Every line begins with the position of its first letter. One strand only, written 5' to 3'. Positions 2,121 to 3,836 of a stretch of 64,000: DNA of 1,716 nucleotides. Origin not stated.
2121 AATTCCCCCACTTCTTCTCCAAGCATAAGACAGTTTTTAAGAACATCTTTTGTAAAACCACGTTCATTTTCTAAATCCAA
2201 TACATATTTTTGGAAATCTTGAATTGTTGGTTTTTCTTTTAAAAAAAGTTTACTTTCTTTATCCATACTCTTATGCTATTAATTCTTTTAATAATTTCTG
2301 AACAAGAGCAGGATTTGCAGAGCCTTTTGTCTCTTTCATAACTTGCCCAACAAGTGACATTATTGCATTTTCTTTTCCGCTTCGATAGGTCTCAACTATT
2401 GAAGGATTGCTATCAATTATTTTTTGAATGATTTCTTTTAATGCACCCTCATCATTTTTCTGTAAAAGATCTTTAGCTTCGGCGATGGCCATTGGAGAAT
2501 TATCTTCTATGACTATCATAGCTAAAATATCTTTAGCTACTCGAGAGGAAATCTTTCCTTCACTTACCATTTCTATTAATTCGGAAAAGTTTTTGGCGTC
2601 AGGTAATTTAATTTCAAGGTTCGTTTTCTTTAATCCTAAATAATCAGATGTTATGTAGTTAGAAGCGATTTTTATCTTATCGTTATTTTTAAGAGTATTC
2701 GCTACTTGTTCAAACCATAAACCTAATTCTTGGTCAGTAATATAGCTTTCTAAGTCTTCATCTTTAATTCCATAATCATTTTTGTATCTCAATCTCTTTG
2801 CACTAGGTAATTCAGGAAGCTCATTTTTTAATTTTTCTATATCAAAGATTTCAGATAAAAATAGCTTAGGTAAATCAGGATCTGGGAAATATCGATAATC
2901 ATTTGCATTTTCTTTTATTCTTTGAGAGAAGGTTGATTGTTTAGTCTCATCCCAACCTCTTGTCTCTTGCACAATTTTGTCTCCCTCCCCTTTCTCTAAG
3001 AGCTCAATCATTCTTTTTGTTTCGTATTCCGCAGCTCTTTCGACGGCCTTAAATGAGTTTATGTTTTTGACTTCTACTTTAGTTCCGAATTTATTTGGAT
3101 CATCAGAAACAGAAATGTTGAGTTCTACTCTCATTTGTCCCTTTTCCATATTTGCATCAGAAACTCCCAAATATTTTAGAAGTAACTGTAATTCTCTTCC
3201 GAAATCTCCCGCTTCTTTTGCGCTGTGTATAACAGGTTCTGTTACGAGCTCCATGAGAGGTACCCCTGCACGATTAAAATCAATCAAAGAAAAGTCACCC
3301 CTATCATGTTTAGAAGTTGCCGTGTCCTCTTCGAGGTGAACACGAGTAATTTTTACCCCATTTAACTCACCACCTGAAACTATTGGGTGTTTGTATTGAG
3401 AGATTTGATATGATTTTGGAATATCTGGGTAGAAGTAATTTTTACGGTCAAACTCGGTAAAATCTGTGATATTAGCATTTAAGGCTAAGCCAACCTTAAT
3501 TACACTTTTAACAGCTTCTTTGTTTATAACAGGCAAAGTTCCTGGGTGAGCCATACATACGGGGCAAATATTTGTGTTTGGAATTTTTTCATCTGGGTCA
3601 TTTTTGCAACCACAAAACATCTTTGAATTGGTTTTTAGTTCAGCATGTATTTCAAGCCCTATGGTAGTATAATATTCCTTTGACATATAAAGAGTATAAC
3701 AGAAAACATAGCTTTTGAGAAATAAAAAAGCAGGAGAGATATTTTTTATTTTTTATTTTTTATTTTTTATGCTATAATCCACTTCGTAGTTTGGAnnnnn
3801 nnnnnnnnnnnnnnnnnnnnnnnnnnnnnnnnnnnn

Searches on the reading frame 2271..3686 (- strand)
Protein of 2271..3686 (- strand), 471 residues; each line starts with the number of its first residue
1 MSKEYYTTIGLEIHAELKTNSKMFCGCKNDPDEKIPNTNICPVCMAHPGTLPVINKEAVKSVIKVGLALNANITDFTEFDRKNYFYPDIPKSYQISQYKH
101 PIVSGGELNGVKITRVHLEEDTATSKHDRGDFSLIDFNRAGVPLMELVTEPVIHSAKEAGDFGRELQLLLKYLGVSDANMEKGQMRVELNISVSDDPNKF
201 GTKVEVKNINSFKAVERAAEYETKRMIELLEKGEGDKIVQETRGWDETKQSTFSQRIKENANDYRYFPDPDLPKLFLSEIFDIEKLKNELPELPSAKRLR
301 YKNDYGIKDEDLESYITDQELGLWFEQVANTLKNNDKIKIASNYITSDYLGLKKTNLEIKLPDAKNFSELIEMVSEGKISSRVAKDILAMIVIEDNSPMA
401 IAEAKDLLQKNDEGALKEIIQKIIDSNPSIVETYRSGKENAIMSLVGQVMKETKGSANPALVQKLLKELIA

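Call 11: find_related_loci(query=window:2271-3686:-, collection=genome_contigs, flank=3000)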
Query window:2271-3686:- (471 aa) in genome_contigs; peptide patterns used: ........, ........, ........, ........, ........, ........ (x = any residue, [..] = any of these).
600 stretches matched a pattern (row limit reached: there are more); 598 encode a relative of the query (tblastn E <= 1e-3); the best 80 are kept; 80 distinct loci.
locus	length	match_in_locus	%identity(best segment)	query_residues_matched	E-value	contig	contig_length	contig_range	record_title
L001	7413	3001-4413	79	1-471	0e+0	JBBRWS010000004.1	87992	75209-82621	MAG: Candidatus Paceibacteria bacterium isolate La4_metabat2.065 La4_metabat2.065_K_925553_L_87992_cov_52.2913, whole ge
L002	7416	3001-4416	70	5-471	0e+0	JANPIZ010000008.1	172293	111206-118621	MAG: Candidatus Nomurabacteria bacterium isolate VAR_61_metabat_48 VAR_61_k141_730931, whole genome shotgun sequence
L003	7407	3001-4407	67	2-470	0e+0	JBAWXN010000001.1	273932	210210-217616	MAG: bacterium isolate ELA064 MAG064_1, whole genome shotgun sequence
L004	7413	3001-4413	65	1-470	0e+0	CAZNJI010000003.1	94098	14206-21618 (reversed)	MAG TPA_asm: uncultured Candidatus Saccharibacteria bacterium isolate SRP329715_co2_69 genome assembly, contig: NODE_493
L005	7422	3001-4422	64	1-467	0e+0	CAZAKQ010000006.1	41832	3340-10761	MAG TPA_asm: uncultured Candidatus Saccharibacteria bacterium isolate SRP200020_co3_82 genome assembly, contig: NODE_125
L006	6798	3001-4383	62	3-466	0e+0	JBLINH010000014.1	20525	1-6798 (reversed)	MAG: Candidatus Paceibacteria bacterium isolate 3300053785_231 Ga0535658_0005879, whole genome shotgun sequence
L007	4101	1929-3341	61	5-471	0e+0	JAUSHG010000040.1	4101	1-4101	MAG: bacterium isolate E14_metabat.bin.176_sub E14_k141_1260521, whole genome shotgun sequence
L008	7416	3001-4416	59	1-470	0e+0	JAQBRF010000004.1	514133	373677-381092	MAG: Candidatus Nomurabacteria bacterium isolate RYN_392 scaffold_4587669, whole genome shotgun sequence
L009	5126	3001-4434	59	5-470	4e-177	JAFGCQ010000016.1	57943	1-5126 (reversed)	MAG: Candidatus Zambryskiibacteriota bacterium isolate Zod_Metabat.1126 k87_6775866, whole genome shotgun sequence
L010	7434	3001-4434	54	4-471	5e-173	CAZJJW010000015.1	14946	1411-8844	MAG TPA_asm: uncultured Candidatus Saccharibacteria bacterium isolate binchicken_co227_938 genome assembly, contig: NODE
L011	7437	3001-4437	55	1-470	2e-171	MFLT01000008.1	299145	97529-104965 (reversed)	MAG: Candidatus Kaiserbacteria bacterium RIFCSPLOWO2_01_FULL_45_25 rifcsplowo2_01_scaffold_520, whole genome shotgun seq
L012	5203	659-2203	52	5-462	3e-166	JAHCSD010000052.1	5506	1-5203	MAG: Patescibacteria group bacterium isolate Bin_050 NODE_96_length_5506_cov_28.035366, whole genome shotgun sequence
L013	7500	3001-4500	51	5-470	3e-158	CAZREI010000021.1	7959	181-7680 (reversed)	MAG TPA_asm: uncultured Candidatus Saccharibacteria bacterium isolate SRP193066_co2_68 genome assembly, contig: NODE_468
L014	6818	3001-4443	59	4-470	6e-175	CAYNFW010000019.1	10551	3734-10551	MAG TPA_asm: uncultured Candidatus Saccharibacteria bacterium isolate binchicken_co241_359 genome assembly, contig: NODE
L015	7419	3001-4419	53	5-463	8e-156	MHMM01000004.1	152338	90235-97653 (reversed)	MAG: Candidatus Nealsonbacteria bacterium RIFOXYB1_FULL_40_15 rifoxyb1_full_scaffold_16, whole genome shotgun sequence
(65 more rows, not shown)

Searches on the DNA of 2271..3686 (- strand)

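Call 25: search_rna_families(sources=[L001, L081, L082, L084, L085, L087, L089], threshold=gathering)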
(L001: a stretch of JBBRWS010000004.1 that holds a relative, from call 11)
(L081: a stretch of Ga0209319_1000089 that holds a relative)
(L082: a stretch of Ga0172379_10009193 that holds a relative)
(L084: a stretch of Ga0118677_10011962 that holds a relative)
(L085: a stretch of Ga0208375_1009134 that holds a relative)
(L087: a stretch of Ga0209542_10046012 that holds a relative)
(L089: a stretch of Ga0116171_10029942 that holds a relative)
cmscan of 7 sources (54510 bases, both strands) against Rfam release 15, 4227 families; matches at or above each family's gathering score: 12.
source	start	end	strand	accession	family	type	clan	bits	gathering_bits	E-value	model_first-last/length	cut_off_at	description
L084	10592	10984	-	RF00023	tmRNA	Gene;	CL00001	126.6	47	3.4e-49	1-374/374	no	transfer-messenger RNA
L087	1295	1367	-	RF00005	tRNA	Gene; tRNA;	CL00001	70.6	29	1.9e-13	1-71/71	no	tRNA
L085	5310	5382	-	RF00005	tRNA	Gene; tRNA;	CL00001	68.6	29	6.5e-13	1-71/71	no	tRNA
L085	3284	3355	+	RF00005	tRNA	Gene; tRNA;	CL00001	66.1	29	3.2e-12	1-71/71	no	tRNA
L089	23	104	+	RF00005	tRNA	Gene; tRNA;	CL00001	63.3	29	1.8e-11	1-71/71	no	tRNA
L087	1723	1794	-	RF00005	tRNA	Gene; tRNA;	CL00001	62.8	29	2.6e-11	1-71/71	no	tRNA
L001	2841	2922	-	RF00005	tRNA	Gene; tRNA;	CL00001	61.7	29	5.1e-11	1-71/71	no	tRNA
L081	1181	1262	+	RF00005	tRNA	Gene; tRNA;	CL00001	61.7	29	5.1e-11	1-71/71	no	tRNA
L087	176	256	-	RF00005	tRNA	Gene; tRNA;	CL00001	59.5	29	2.1e-10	1-71/71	no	tRNA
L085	3408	3491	+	RF00005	tRNA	Gene; tRNA;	CL00001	58.8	29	3.3e-10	1-71/71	no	tRNA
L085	5773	5853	-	RF00005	tRNA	Gene; tRNA;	CL00001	55.8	29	2.2e-09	1-71/71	no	tRNA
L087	1517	1604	-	RF00005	tRNA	Gene; tRNA;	CL00001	54.9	29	3.7e-09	1-71/71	no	tRNA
